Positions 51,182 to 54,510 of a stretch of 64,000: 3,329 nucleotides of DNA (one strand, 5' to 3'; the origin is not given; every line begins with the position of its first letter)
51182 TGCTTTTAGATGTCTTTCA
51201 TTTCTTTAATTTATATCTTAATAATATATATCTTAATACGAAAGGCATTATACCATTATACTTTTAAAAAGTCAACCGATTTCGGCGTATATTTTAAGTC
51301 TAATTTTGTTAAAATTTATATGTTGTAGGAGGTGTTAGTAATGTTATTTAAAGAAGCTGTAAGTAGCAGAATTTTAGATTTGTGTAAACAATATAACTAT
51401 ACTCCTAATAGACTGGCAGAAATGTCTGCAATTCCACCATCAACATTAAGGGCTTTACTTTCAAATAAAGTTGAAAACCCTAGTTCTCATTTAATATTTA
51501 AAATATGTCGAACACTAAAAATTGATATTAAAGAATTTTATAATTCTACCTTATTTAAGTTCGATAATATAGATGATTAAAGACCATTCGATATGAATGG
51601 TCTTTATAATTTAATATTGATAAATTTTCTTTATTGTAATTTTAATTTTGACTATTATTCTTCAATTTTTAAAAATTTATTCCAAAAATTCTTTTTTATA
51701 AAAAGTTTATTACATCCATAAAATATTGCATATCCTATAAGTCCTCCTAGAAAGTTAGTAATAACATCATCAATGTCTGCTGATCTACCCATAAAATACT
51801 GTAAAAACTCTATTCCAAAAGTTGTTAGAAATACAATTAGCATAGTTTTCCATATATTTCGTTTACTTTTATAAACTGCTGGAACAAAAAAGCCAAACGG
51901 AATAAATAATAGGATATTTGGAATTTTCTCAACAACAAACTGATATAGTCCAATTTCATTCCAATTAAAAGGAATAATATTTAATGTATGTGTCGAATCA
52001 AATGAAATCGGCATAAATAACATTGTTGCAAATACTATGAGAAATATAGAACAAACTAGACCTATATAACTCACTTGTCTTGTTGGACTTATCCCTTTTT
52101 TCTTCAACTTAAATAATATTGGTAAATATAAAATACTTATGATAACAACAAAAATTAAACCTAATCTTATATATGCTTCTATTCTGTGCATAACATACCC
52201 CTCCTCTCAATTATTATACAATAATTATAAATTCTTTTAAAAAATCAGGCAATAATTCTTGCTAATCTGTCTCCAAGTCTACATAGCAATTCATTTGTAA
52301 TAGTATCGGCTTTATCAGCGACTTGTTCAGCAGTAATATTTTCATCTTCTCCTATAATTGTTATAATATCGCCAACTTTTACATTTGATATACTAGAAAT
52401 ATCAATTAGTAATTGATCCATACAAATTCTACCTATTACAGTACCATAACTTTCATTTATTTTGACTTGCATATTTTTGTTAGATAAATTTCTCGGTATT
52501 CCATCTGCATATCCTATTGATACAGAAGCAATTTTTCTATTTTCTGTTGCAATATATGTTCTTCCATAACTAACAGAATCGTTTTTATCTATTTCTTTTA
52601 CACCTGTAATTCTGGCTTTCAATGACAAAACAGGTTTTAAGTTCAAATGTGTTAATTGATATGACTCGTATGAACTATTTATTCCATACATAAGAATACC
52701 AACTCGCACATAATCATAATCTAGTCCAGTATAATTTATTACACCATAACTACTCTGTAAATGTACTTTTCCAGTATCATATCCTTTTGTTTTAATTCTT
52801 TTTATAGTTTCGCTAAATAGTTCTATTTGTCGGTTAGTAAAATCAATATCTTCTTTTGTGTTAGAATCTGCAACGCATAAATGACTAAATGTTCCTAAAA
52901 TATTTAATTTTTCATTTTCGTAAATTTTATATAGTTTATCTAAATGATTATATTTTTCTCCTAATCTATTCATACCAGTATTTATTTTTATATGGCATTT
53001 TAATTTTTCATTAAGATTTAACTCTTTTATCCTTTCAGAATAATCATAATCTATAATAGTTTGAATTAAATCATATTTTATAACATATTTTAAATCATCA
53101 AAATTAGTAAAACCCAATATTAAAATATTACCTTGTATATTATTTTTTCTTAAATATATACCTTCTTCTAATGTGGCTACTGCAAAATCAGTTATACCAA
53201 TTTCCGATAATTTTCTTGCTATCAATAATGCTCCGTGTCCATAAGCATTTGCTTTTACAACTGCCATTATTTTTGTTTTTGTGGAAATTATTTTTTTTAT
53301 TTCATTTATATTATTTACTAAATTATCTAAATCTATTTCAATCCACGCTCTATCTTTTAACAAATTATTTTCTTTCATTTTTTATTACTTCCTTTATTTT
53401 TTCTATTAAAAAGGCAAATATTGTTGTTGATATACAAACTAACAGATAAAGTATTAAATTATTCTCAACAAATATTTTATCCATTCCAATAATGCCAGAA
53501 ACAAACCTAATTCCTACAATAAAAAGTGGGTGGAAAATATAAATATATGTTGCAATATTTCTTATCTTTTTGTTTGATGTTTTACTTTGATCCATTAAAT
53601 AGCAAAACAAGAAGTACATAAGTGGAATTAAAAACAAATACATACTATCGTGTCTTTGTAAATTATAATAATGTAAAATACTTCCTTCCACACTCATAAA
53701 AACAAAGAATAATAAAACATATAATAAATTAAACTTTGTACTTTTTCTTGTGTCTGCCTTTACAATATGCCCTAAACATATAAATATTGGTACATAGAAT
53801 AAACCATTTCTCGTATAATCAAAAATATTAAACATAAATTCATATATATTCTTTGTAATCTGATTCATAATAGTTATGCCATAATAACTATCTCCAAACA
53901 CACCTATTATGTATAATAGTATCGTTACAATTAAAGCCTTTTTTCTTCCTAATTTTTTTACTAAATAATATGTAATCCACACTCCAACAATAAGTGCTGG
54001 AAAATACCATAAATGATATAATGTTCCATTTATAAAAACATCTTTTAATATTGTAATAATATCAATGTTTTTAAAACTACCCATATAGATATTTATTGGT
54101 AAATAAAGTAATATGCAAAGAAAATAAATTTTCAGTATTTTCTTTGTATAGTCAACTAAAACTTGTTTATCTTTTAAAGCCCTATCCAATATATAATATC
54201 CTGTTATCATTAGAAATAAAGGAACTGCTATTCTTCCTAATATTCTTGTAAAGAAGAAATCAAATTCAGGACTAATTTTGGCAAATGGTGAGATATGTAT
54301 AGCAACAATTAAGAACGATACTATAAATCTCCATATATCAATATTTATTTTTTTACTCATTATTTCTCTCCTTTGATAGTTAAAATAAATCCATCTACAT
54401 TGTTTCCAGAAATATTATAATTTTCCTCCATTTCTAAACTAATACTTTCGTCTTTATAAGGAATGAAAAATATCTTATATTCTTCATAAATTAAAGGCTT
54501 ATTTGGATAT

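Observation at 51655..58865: Complete vanG-like D-Ala-D-Ser vancomycin-resistance operon with a split VanT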

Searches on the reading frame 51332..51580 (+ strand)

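Call 25: search_protein_families(library=pfam, proteins=[window:51332-51580:+], max_evalue=0.01)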
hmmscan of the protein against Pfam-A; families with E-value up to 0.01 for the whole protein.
window:51332-51580:+ (82 aa): 3 families
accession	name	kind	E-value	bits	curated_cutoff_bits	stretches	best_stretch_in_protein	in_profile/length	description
PF13443.12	HTH_26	-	2.6e-08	34.4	22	1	14-69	2-57/63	Cro/C1-type HTH DNA-binding domain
PF01381.28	HTH_3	-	5.2e-06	26.8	23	1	16-69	3-55/55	Helix-turn-helix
PF12844.13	HTH_19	-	0.00027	21.2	30.2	1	13-71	3-60/64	Helix-turn-helix domain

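Call 62: search_protein_families(library=ncbifam, proteins=[window:51332-51580:+], max_evalue=0.01)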
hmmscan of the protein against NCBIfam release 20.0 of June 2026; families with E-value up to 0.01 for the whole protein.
window:51332-51580:+ (82 aa): 1 family
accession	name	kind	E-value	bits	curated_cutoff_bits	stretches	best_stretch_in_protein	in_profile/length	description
NF046032.1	TransRegSlrRBacil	equivalog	0.00014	22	250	1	19-75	11-67/149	HTH-type transcriptional regulator SlrR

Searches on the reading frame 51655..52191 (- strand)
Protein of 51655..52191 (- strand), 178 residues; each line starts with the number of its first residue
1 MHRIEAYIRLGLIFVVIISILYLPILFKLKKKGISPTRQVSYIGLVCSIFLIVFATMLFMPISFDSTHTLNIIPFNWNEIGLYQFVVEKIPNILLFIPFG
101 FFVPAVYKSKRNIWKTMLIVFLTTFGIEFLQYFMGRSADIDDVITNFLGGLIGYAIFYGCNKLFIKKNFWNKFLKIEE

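Call 3: search_protein_families(library=ncbifam, proteins=[window:51655-52191:-])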
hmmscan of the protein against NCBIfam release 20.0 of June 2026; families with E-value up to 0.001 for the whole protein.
window:51655-52191:- (178 aa): 3 families
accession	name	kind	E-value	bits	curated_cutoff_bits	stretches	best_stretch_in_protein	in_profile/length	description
NF033125.2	vanZ-A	exception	5.2e-11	42.9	250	1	42-167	10-135/164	glycopeptide resistance protein VanZ-A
NF000145.1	vanZ-F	exception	2.7e-10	40.9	375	1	70-164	75-163/206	glycopeptide resistance protein VanZ-F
NF037970.1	vanZ_1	subfamily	0.00011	22.8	20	1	82-150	36-109/109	VanZ family protein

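Call 4: search_protein_families(library=pfam, proteins=[window:51655-52191:-])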
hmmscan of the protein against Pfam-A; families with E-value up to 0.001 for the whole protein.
window:51655-52191:- (178 aa): 2 families
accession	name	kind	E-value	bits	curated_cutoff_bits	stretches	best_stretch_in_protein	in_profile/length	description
PF04892.17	VanZ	-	3e-24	86.5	30.1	1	49-158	3-123/126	VanZ like family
PF10990.13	DUF2809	-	0.00095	20.2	29.3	1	85-135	5-54/86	Protein of unknown function (DUF2809)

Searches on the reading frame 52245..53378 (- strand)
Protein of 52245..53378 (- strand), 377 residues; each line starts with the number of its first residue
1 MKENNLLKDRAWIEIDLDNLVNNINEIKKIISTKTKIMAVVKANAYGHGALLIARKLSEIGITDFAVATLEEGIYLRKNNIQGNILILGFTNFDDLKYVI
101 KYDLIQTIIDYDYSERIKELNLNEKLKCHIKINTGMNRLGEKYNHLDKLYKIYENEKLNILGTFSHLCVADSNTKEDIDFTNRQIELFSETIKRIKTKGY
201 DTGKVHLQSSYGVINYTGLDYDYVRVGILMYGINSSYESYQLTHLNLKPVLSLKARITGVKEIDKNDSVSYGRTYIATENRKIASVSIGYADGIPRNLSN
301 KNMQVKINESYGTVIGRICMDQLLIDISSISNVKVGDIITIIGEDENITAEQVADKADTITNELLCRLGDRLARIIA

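Call 3: search_protein_families(library=ncbifam, proteins=[window:52245-53378:-])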
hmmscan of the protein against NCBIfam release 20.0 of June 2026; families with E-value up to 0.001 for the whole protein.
window:52245-53378:- (377 aa): 9 families
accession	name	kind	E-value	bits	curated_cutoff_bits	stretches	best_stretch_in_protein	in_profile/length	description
NF033131.1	vanT-G-Cterm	exception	5.6e-156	519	460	1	9-375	1-367/368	serine racemase VanT catalytic subunit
NF033132.1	vanT-CELN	equivalog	3.9e-105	352.8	900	1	4-373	333-694/697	membrane-bound serine racemase VanT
TIGR00492.1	alr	equivalog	5.6e-105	351.3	168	1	10-375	2-366/369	alanine racemase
NF008897.0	PRK11930.1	equivalog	5.4e-89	299.2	804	1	12-375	461-818/822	bifunctional UDP-N-acetylmuramoyl-tripeptide:D-alanyl-D-alanine ligase/alanine racemase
NF033133.1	vanT-L-cat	exception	1.4e-83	281.1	750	1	8-373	5-362/366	serine racemase VanT-L catalytic subunit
NF002970.2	PRK03646.1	exception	3.8e-59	200.5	600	1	14-373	8-352/356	catabolic alanine racemase DadX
NF000791.0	PRK00053.2-2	equivalog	1.7e-52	178.7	218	1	11-376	2-339/340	alanine racemase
NF009879.0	PRK13340.1-4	subfamily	4.5e-43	147.6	434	1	4-370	35-398/406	alanine racemase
NF000792.0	PRK00053.2-3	equivalog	1.9e-40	139.1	384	1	13-375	6-357/360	alanine racemase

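Call 4: search_protein_families(library=pfam, proteins=[window:52245-53378:-])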
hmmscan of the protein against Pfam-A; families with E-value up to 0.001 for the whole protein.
window:52245-53378:- (377 aa): 2 families
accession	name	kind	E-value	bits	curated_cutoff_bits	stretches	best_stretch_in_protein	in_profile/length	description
PF01168.26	Ala_racemase_N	-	5.9e-59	199.9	24.1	1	15-234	1-219/220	Alanine racemase, N-terminal domain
PF00842.27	Ala_racemase_C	-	1.8e-42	144.4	25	1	250-375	1-126/127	Alanine racemase, C-terminal domain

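Call 18: search_solved_structures(query=window:52245-53378:-, show_alignments=2, max_evalue=1e-40)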
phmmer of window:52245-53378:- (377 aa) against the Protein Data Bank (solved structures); distinct sequences matched with E-value up to 1e-40: 24.
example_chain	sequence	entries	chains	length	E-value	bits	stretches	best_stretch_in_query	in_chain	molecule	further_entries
4ecl_A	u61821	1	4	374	2.2e-104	352.8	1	9-373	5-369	Serine racemase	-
4y2w_A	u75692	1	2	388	4.2e-66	226.9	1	13-375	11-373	Alanine racemase 1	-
4luy_A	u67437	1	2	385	4.1e-61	210.4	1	11-375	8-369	Alanine racemase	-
8zpe_A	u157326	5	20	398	4.3e-61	210.4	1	10-375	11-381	Alanine racemase 2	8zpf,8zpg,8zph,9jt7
5irp_A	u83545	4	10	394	4.5e-61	210.3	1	10-375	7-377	Alanine racemase 2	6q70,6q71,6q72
4lus_A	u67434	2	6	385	3e-60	207.6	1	11-375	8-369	Alanine racemase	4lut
2vd8_A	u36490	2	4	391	2.8e-57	197.9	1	9-375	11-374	ALANINE RACEMASE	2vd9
3ha1_A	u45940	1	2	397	3e-57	197.8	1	9-375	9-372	Alanine racemase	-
4a3q_A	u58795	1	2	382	3.1e-53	184.6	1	11-375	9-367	ALANINE RACEMASE 1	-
6g56_A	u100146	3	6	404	3.7e-53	184.3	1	11-375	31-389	Alanine racemase 1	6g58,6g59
3oo2_A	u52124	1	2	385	5.6e-53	183.7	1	10-375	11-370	Alanine racemase 1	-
13ld_A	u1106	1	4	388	5.6e-50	173.8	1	11-375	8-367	Alanine racemase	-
1l6f_A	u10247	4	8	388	7.7e-50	173.4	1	11-375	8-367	alanine racemase | PROTEIN (ALANINE RACEMASE)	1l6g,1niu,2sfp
1bd0_A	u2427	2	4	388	7.7e-50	173.4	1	11-375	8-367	ALANINE RACEMASE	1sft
1epv_A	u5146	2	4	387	8.5e-50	173.2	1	11-375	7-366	ALANINE RACEMASE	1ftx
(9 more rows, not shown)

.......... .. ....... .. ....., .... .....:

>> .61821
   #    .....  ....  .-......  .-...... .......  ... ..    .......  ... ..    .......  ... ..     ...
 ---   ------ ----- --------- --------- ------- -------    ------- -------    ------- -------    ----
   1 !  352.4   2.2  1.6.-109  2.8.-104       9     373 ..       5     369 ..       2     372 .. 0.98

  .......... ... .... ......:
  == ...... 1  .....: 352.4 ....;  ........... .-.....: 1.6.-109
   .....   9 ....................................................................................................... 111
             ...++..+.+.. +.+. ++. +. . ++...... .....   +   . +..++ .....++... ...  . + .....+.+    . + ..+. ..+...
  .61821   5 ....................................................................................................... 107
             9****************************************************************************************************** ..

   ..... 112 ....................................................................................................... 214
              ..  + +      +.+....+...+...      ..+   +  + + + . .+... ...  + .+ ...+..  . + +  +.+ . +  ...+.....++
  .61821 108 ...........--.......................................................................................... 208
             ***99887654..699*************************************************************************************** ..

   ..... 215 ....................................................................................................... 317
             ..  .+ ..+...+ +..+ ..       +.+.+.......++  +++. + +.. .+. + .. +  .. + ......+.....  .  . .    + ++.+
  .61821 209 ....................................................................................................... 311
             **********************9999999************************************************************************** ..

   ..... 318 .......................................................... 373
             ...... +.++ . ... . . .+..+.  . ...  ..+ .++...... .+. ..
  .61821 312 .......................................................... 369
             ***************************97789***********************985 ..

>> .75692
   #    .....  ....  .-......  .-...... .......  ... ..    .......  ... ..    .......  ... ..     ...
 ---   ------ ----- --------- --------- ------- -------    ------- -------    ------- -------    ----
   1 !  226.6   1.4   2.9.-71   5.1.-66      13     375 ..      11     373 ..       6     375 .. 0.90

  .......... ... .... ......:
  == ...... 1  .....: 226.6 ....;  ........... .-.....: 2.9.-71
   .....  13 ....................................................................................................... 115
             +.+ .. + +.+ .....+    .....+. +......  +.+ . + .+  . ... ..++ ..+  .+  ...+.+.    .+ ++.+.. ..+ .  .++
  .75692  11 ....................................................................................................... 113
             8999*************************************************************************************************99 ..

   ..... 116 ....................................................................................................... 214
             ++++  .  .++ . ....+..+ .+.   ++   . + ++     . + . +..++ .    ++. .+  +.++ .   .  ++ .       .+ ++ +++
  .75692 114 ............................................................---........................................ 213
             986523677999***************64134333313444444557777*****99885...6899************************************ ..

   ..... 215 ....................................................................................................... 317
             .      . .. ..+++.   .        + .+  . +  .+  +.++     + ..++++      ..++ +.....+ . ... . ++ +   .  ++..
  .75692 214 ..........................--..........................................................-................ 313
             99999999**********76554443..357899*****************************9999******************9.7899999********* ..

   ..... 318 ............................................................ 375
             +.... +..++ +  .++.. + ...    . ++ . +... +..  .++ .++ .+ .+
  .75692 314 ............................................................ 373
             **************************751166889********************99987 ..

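Call 53: search_protein_representatives(protein=window:52245-53378:-)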
Query: 377 residues. Proteins with E-value up to 0.001 (for the whole library): 26376; up to 1e-10: 17001; up to 1e-30: 7037. The best 150 are listed.
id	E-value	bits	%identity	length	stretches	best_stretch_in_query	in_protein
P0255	3.7e-190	648.1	84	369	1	1-376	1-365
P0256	1.3e-166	570.6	70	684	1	2-375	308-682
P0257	4.4e-152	522.9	65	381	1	3-375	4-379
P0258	2.1e-128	445.0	56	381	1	2-376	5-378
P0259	2.2e-114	398.9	52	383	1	3-376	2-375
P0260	4.8e-113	394.5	51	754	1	9-375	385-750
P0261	2.5e-111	388.8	53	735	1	4-375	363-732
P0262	2.3e-110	385.6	54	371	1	7-372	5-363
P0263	2.0e-108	379.2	49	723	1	8-375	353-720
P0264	4.8e-107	374.7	48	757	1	9-375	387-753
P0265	2.8e-105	368.9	52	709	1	5-376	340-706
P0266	8.5e-105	367.3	49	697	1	8-376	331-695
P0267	7.0e-104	364.3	51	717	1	6-373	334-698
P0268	2.0e-103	362.8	50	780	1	4-375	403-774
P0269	4.3e-102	358.4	47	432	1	9-375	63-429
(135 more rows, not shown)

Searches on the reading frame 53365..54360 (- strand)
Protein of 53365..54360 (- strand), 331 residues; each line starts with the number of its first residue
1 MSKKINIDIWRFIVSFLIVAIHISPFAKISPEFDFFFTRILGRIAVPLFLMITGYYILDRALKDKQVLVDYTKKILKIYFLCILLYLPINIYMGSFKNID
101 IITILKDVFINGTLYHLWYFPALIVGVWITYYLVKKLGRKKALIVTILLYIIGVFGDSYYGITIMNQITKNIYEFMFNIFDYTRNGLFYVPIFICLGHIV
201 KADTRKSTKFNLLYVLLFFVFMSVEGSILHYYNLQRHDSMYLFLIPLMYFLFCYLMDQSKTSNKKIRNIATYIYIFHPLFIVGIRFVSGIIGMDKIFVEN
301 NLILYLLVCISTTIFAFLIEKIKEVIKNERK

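Call 3: search_protein_families(library=ncbifam, proteins=[window:53365-54360:-])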
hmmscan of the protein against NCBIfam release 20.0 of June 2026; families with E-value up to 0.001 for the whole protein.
window:53365-54360:- (331 aa): 2 families
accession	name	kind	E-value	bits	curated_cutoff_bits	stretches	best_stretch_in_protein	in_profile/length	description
NF033132.1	vanT-CELN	equivalog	2.6e-78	264.2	900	1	7-328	4-330/697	membrane-bound serine racemase VanT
NF000033.1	vanT-L-mem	exception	1.1e-51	176.2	675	1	6-324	7-328/329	serine racemase VanT-L membrane subunit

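Call 4: search_protein_families(library=pfam, proteins=[window:53365-54360:-])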
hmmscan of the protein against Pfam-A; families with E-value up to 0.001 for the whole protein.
window:53365-54360:- (331 aa): 1 family
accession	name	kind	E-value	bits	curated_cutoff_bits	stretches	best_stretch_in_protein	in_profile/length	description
PF01757.29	Acyl_transf_3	-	1.9e-28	99.9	31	1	6-319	3-324/326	Acyltransferase domain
